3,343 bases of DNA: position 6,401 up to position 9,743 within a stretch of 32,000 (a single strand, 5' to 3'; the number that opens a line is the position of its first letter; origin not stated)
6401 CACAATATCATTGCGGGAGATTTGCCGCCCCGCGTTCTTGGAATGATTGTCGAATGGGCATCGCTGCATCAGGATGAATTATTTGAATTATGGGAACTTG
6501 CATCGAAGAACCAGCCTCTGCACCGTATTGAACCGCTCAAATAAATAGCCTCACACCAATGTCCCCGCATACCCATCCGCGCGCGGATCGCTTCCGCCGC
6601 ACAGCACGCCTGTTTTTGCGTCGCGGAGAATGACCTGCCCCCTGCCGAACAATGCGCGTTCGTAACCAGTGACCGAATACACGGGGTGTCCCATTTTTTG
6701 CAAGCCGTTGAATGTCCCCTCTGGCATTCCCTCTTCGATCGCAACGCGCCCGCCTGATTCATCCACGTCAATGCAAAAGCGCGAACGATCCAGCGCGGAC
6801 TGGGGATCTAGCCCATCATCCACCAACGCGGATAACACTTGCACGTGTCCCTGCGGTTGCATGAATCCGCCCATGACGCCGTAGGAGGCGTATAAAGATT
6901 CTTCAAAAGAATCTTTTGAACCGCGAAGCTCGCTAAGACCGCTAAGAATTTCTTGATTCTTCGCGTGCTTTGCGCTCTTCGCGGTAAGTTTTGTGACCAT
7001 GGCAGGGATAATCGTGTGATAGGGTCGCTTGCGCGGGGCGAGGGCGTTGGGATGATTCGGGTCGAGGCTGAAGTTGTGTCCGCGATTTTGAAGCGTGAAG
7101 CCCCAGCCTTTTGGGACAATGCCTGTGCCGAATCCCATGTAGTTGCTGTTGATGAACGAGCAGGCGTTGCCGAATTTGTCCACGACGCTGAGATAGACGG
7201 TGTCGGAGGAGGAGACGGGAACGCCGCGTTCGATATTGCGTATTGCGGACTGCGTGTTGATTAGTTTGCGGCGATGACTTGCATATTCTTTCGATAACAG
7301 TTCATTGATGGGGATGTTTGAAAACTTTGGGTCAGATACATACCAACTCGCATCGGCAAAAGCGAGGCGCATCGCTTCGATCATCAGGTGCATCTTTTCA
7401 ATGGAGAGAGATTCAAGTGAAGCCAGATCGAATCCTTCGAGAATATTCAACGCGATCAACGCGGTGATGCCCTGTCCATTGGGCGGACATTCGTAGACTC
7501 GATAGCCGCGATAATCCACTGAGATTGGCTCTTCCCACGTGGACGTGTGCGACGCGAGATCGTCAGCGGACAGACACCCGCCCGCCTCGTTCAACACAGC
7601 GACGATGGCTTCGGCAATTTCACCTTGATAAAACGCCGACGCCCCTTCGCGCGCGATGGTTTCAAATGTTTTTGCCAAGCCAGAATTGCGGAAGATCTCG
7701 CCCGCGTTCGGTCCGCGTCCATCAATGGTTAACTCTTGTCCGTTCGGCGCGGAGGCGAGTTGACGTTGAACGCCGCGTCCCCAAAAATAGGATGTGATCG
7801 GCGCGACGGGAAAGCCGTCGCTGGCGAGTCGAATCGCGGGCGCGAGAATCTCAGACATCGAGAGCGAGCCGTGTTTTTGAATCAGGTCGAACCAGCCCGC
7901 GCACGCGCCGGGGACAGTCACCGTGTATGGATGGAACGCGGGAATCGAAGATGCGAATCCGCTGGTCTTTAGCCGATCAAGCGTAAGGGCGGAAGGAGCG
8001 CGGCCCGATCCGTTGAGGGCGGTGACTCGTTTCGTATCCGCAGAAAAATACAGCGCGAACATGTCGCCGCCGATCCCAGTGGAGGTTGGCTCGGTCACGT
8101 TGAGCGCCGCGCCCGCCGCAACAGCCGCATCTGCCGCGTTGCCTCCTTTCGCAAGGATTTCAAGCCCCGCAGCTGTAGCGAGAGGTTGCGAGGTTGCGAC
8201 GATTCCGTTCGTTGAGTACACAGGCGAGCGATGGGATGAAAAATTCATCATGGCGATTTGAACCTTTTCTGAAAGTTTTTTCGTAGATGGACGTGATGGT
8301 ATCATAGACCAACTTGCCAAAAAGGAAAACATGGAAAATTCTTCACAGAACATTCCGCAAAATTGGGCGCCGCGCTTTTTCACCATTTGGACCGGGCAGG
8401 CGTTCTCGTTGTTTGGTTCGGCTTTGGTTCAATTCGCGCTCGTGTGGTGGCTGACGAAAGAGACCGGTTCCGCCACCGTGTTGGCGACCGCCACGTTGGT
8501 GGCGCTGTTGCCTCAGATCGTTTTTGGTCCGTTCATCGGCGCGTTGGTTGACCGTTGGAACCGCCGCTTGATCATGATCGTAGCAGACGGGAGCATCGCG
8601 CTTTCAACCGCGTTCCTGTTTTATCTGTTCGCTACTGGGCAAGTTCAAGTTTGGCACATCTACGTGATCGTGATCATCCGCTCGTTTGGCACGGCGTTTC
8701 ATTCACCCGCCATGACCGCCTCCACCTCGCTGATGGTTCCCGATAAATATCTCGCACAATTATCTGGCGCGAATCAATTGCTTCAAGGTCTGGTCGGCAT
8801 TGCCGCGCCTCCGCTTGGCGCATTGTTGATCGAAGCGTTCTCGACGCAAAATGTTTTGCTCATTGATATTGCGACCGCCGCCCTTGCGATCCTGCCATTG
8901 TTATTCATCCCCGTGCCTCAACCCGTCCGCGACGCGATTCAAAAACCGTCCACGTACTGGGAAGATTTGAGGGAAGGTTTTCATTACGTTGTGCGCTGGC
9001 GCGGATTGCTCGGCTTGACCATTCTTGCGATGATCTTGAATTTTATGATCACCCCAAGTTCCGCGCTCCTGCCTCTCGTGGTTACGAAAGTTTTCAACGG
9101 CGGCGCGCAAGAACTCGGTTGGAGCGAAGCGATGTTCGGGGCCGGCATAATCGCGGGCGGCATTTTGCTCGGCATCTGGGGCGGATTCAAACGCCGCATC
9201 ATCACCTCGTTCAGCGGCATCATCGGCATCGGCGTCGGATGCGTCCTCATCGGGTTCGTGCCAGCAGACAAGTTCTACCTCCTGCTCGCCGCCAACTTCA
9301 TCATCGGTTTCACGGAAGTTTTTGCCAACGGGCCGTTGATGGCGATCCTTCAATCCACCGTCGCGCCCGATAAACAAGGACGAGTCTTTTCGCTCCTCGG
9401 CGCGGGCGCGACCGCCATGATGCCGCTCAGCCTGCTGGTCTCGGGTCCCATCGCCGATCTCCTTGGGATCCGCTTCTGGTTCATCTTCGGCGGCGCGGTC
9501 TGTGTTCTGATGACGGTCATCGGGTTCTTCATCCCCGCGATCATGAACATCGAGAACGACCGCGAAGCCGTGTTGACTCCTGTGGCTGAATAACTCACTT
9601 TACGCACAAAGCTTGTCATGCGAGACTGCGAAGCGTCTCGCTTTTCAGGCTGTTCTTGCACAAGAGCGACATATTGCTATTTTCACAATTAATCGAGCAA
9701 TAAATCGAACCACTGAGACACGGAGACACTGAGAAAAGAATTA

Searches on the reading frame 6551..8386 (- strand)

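Call 7: search_protein_families(library=pfam, proteins=[window:6551-8386:-], max_evalue=0.01)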
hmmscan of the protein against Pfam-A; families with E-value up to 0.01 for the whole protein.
window:6551-8386:- (611 aa): 1 family
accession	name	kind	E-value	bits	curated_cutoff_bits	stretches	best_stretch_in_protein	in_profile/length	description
PF01019.26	G_glu_transpept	-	5e-148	494.5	27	2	76-468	2-408/512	Gamma-glutamyltranspeptidase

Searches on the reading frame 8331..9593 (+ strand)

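Call 7: search_protein_families(library=pfam, proteins=[window:8331-9593:+], max_evalue=0.01)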
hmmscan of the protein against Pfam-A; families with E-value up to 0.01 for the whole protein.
window:8331-9593:+ (420 aa): 2 families
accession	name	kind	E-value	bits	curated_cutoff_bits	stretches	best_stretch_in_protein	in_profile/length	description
PF07690.21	MFS_1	-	7.5e-37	127.5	33.4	2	19-250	1-228/347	Major Facilitator Superfamily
PF05977.19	MFS_3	-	2.8e-17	62.8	27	1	16-401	12-393/524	Transmembrane secretion effector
